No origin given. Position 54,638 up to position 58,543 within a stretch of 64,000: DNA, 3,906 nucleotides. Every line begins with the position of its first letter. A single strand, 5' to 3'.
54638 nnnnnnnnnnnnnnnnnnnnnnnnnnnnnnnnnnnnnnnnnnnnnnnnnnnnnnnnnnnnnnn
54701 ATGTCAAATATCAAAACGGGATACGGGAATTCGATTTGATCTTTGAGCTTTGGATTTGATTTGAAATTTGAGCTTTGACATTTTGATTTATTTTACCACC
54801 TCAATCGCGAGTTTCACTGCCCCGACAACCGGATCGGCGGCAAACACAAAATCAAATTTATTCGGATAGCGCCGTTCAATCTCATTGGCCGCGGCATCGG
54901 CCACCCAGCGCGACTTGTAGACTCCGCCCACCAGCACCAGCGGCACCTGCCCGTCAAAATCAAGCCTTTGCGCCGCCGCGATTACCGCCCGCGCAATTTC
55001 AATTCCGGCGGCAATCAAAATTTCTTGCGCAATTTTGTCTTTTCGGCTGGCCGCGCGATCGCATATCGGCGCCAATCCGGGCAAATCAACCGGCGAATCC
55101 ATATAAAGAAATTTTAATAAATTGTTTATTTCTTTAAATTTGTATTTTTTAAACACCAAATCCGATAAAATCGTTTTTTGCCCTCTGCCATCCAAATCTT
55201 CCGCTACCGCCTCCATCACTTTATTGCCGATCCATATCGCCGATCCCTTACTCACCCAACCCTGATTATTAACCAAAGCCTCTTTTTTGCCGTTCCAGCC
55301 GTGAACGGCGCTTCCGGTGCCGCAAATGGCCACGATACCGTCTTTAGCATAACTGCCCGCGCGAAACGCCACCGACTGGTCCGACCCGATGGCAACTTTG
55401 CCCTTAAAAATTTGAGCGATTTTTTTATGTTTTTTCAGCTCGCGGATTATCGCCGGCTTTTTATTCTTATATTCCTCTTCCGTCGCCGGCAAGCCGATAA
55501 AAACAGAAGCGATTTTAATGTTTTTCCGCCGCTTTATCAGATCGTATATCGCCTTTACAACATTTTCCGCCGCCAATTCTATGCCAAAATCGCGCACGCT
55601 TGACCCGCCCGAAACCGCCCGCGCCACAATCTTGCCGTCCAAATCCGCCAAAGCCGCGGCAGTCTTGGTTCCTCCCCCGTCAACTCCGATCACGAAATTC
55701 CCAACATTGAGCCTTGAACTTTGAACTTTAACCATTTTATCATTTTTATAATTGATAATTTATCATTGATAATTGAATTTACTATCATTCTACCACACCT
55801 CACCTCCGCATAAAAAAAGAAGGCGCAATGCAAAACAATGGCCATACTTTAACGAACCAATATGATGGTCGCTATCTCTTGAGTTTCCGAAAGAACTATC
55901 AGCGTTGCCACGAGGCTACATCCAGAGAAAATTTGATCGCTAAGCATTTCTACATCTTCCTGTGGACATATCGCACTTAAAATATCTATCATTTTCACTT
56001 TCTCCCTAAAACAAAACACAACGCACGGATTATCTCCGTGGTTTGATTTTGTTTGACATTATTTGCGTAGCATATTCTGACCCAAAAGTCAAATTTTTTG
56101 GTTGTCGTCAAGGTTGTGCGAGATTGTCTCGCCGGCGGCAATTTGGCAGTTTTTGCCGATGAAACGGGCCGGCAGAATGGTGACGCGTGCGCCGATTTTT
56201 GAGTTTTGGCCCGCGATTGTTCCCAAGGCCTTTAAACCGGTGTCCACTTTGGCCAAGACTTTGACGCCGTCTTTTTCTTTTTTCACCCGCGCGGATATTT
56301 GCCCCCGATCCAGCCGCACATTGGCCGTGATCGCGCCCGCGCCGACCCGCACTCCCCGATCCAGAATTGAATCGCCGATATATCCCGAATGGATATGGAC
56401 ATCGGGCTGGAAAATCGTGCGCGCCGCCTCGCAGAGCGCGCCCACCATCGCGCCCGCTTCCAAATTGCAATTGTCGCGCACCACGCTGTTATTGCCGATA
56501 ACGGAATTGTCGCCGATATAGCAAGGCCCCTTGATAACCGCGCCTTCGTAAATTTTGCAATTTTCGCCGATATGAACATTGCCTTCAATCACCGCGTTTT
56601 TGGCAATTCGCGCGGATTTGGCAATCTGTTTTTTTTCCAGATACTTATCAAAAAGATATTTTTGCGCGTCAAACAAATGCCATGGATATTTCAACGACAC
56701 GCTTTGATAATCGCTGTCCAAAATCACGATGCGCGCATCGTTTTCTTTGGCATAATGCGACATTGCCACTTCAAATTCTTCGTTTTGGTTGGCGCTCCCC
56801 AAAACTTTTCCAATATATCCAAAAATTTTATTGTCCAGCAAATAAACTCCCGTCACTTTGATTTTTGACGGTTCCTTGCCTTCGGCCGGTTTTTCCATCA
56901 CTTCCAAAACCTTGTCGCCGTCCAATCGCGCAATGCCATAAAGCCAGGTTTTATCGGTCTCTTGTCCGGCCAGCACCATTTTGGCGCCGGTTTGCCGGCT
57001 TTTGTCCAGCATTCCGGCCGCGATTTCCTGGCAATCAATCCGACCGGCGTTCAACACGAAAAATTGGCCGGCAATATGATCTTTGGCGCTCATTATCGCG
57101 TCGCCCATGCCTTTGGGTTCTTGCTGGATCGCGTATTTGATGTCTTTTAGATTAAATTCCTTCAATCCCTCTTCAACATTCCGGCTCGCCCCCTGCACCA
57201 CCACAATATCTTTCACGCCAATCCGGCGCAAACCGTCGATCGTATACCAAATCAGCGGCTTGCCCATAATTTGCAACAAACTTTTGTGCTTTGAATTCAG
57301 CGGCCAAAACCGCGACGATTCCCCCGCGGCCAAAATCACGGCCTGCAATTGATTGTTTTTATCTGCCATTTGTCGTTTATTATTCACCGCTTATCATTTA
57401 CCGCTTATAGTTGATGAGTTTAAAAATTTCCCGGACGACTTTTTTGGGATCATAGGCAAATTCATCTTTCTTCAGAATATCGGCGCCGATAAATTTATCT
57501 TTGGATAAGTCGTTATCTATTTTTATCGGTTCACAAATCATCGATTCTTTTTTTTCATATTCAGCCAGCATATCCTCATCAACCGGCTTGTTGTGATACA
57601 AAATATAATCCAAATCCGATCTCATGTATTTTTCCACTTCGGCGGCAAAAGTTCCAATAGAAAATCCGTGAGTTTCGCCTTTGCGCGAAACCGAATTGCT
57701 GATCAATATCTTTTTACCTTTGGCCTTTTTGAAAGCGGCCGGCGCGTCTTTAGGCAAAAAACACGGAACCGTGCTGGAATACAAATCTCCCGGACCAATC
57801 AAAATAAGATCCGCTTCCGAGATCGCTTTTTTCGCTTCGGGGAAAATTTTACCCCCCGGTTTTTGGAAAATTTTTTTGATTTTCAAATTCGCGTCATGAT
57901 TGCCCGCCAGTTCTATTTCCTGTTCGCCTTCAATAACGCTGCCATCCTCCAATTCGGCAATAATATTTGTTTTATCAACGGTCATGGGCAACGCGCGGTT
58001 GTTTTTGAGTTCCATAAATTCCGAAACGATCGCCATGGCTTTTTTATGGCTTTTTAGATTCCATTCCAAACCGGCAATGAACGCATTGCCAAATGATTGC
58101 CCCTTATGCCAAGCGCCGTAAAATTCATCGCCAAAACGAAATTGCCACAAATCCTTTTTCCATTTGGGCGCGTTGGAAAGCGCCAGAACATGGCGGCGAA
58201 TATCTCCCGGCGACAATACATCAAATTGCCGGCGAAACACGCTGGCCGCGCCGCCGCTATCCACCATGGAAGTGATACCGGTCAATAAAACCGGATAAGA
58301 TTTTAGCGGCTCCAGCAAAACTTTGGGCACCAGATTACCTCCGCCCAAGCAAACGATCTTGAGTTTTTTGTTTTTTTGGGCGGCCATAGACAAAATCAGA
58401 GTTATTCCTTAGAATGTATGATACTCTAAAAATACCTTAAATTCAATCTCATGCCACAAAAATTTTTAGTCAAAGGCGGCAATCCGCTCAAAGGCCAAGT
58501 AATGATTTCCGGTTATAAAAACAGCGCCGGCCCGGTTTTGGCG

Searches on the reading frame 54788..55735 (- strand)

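Call 54: search_protein_families(library=pfam, proteins=[window:54788-55735:-], max_evalue=0.00001)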
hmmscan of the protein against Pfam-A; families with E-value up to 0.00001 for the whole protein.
window:54788-55735:- (315 aa): 1 family
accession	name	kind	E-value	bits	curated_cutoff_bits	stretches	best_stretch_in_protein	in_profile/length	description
PF01869.26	BcrAD_BadFG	-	3.8e-31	109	31.5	1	16-310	1-271/271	BadF/BadG/BcrA/BcrD ATPase family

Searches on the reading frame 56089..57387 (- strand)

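Call 54: search_protein_families(library=pfam, proteins=[window:56089-57387:-], max_evalue=0.00001)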
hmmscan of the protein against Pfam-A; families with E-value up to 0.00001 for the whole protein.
window:56089-57387:- (432 aa): 5 families
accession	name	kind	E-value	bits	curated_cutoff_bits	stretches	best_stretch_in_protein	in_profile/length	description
PF00483.29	NTP_transferase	-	8.8e-24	84.9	21.2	1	16-220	2-217/245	Nucleotidyl transferase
PF00132.30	Hexapep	-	9.5e-18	63.5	27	1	254-287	3-36/36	Bacterial transferase hexapeptide (six repeats)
PF12804.13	NTP_transf_3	-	1.3e-12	48.6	27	1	16-138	1-119/160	MobA-like NTP transferase domain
PF25084.1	LbH_EIF2B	-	2.2e-11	44.2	54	1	256-351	7-102/105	EIF2B subunit epsilon LbH domain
PF24894.1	Hexapep_GlmU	-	1.6e-06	28.6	23.3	0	254-301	42-87/104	GlmU-like, C-terminal hexapeptide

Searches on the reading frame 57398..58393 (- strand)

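Call 54: search_protein_families(library=pfam, proteins=[window:57398-58393:-], max_evalue=0.00001)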
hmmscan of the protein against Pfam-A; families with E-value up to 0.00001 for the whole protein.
window:57398-58393:- (331 aa): 1 family
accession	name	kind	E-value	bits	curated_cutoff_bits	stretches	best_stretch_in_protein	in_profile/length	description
PF01933.23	CofD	-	4.7e-55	187.3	30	1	13-294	1-274/290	2-phospho-L-lactate transferase CofD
